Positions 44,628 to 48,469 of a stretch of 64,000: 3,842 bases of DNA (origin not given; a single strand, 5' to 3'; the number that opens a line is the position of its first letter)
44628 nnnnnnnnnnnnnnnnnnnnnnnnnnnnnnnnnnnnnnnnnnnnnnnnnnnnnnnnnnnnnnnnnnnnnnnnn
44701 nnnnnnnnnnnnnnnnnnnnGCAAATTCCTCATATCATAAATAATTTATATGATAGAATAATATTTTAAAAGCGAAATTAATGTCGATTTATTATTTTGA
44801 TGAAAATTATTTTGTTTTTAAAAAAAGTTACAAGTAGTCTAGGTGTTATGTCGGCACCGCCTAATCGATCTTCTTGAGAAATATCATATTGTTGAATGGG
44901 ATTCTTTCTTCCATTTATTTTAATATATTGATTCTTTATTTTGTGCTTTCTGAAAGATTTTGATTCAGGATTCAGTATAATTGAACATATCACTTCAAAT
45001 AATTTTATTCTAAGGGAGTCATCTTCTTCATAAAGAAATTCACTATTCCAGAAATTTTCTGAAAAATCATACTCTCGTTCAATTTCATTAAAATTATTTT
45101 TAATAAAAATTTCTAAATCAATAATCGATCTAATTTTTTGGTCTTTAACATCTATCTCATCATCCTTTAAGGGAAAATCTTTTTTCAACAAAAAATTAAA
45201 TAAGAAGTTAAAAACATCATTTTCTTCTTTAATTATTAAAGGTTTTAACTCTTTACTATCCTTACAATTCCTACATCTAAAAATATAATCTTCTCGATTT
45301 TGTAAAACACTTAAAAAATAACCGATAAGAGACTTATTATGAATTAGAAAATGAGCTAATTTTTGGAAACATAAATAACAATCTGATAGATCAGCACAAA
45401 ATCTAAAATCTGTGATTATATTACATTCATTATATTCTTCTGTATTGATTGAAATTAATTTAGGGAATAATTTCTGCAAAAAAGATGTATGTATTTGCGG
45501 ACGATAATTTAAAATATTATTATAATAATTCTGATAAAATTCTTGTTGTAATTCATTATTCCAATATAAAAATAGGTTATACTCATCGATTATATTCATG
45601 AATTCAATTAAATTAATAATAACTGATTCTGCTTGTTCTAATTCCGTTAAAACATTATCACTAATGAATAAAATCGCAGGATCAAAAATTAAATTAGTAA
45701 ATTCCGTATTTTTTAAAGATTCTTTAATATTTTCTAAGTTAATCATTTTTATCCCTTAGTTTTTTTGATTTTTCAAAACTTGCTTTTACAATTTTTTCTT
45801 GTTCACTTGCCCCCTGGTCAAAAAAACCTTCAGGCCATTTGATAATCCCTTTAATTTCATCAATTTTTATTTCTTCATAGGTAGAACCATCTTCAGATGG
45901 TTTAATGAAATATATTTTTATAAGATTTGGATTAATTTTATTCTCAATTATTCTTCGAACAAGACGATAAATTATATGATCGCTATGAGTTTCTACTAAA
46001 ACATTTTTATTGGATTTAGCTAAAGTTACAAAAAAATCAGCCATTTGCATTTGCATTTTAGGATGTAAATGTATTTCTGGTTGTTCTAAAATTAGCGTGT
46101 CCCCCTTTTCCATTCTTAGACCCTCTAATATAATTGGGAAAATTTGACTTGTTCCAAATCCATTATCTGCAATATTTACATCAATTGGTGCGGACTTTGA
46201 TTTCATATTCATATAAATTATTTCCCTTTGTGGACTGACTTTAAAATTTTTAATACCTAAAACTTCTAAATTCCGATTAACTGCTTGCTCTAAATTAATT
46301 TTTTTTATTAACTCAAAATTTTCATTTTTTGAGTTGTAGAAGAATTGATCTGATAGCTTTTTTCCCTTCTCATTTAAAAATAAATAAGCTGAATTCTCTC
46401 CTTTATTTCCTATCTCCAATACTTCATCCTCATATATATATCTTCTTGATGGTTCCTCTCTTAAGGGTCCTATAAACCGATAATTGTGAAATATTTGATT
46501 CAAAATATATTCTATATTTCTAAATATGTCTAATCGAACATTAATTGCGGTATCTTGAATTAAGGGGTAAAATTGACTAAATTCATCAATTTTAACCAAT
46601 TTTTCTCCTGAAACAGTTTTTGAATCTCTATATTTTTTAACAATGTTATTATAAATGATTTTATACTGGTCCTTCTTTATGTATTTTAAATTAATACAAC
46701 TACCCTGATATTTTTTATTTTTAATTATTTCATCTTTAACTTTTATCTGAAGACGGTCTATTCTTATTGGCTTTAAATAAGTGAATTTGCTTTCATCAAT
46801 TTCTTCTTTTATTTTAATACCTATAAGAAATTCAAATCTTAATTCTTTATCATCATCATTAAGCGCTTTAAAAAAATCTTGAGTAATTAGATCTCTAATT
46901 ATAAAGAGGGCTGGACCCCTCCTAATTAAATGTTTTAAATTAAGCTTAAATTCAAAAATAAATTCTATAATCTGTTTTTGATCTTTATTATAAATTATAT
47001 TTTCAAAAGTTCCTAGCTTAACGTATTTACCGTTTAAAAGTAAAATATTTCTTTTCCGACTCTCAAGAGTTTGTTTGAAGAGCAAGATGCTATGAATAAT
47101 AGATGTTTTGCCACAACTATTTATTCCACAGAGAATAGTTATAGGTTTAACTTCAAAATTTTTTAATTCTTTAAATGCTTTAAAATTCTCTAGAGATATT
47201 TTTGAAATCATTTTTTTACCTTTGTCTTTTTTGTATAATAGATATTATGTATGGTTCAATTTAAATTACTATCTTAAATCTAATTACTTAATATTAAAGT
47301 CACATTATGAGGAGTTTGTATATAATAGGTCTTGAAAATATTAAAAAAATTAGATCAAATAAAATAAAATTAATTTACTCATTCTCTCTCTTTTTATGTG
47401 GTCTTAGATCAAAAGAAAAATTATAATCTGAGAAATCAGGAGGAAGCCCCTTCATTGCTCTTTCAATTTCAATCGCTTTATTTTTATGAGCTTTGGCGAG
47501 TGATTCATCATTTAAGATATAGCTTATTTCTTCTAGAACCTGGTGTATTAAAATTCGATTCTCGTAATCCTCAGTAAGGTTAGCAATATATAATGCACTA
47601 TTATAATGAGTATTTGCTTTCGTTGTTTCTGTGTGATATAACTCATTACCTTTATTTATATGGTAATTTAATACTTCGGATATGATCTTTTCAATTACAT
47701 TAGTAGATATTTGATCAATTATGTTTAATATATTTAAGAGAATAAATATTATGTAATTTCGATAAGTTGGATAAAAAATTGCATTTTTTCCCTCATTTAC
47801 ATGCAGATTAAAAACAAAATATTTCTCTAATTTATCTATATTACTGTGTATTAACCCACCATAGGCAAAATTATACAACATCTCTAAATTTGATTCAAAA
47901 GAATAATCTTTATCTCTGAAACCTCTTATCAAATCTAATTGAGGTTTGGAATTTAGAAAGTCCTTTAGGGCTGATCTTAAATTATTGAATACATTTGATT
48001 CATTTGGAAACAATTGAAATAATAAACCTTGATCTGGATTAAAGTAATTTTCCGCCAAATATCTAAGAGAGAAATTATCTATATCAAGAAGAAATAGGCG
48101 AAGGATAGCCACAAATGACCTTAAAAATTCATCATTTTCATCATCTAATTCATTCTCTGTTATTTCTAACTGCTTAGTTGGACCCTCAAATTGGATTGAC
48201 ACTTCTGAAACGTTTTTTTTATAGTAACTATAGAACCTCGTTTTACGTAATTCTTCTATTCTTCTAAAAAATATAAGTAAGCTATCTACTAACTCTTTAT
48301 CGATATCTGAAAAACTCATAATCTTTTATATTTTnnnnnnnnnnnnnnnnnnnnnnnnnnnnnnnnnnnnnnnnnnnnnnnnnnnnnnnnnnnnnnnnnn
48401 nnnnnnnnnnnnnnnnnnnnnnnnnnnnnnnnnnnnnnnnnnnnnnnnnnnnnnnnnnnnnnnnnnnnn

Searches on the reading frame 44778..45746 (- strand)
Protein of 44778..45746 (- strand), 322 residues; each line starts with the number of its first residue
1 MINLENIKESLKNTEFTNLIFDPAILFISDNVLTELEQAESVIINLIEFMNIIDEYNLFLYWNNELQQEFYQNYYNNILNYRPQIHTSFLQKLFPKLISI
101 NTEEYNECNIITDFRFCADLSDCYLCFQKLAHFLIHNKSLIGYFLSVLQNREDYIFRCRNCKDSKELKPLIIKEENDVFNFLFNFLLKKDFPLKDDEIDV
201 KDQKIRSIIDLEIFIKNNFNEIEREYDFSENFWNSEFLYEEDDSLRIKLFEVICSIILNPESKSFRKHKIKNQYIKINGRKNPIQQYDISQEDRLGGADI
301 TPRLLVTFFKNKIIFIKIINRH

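Call 13: search_protein_families(library=pfam, proteins=[window:44778-45746:-], max_evalue=0.01)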
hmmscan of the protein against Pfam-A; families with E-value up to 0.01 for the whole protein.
window:44778-45746:- (322 aa): 0 families

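Call 33: search_protein_families(library=padloc, proteins=[window:44778-45746:-], max_evalue=0.001)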
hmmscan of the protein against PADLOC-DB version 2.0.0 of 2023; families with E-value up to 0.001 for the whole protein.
window:44778-45746:- (322 aa): 0 families

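Call 57: search_protein_families(library=phrogs, proteins=[window:44778-45746:-], max_evalue=0.01)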
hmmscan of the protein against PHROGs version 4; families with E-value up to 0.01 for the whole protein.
window:44778-45746:- (322 aa): 0 families

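Call 58: search_protein_families(library=ncbifam, proteins=[window:44778-45746:-], max_evalue=0.01)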
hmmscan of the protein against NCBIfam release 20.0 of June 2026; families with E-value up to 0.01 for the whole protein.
window:44778-45746:- (322 aa): 0 families

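Call 67: search_solved_structures(query=window:44778-45746:-, max_evalue=1)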
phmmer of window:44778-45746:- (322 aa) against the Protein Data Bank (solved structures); distinct sequences matched with E-value up to 1: 0.

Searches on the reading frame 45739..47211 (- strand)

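Call 7: search_protein_families(library=pfam, proteins=[window:45739-47211:-], max_evalue=0.01)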
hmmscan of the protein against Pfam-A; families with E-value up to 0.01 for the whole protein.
window:45739-47211:- (490 aa): 4 families
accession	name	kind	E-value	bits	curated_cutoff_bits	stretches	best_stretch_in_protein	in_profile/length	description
PF13175.12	AAA_15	-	5.6e-32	112.2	32.1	1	1-414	1-374/374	AAA ATPase domain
PF13304.12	AAA_21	-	2.9e-10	41.1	27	1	24-414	1-303/304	AAA domain, putative AbiEii toxin, Type IV TA system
PF12476.13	DUF3696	-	2e-06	28.4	22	1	426-466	1-44/52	Protein of unknown function (DUF3696)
PF02463.25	SMC_N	-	3.3e-05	23.9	40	1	1-77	1-87/220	RecF/RecN/SMC N terminal domain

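Call 33: search_protein_families(library=padloc, proteins=[window:45739-47211:-], max_evalue=0.001)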
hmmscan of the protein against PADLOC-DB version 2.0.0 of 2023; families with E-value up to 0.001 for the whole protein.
window:45739-47211:- (490 aa): 72 families (the best 25 are shown)
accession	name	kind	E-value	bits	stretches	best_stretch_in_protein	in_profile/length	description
PDLC03878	NsnB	-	3.1e-67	225.8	2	182-473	90-341/345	-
PDLC04148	HEC-03B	-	1.2e-54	184.1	1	1-481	1-451/458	-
PDLC04707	PDC-M55A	-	5.9e-52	175.1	1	2-483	3-418/421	-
PDLC02979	AriA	-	2.1e-32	111.4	1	1-414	1-373/373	-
PDLC04033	PD-T4-4_A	-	5.2e-14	50.3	1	314-425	272-381/460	-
PDLC04664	PDC-M47A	-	5.3e-12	43.4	1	368-457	320-406/461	-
PDLC04213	HEC-02A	-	8.3e-12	43.3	2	1-54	1-55/337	-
PDLC02981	AriAB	-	1.1e-11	42.2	2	373-415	334-378/694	-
PDLC00096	GajA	-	1.2e-11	42.1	1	361-413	277-336/630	AAA ATPase domain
PDLC00070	GajA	-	1.9e-11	41.3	2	371-413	292-336/596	AAA ATPase domain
PDLC04214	HEC-02A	-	2.1e-11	41.7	2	1-54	1-54/338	-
PDLC02358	Old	-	3.1e-11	40.8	2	2-55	4-56/578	Old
PDLC04176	HEC-01A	-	7.7e-11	39.9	1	2-416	3-323/371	-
PDLC04175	HEC-01A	-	1.2e-10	38.9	1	2-69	6-72/363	-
PDLC02980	AriA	-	1.7e-10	39.3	1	24-414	1-303/304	-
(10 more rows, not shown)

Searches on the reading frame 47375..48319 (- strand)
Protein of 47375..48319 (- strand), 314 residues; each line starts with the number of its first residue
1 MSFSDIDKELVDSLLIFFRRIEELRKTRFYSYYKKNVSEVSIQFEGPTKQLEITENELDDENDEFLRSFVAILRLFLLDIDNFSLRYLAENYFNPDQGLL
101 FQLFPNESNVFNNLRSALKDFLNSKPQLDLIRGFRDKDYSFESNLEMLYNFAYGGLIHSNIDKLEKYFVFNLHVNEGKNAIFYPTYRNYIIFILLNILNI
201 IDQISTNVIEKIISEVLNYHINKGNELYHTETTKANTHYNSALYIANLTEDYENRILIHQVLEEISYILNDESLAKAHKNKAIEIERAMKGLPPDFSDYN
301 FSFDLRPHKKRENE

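Call 7: search_protein_families(library=pfam, proteins=[window:47375-48319:-], max_evalue=0.01)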
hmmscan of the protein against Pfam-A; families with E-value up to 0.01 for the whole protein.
window:47375-48319:- (314 aa): 1 family
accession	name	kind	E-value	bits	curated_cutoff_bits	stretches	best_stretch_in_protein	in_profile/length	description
PF19992.4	DUF6427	-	0.0059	16.3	25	1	162-258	106-201/301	Family of unknown function (DUF6427)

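Call 33: search_protein_families(library=padloc, proteins=[window:47375-48319:-], max_evalue=0.001)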
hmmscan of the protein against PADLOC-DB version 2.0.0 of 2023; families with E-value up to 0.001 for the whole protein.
window:47375-48319:- (314 aa): 0 families

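Call 57: search_protein_families(library=phrogs, proteins=[window:47375-48319:-], max_evalue=0.01)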
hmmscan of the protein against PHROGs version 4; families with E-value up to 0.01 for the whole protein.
window:47375-48319:- (314 aa): 0 families

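Call 58: search_protein_families(library=ncbifam, proteins=[window:47375-48319:-], max_evalue=0.01)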
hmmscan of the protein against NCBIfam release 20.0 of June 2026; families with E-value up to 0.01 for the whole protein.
window:47375-48319:- (314 aa): 0 families

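Call 68: search_solved_structures(query=window:47375-48319:-, max_evalue=1)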
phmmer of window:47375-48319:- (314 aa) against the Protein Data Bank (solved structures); distinct sequences matched with E-value up to 1: 0.
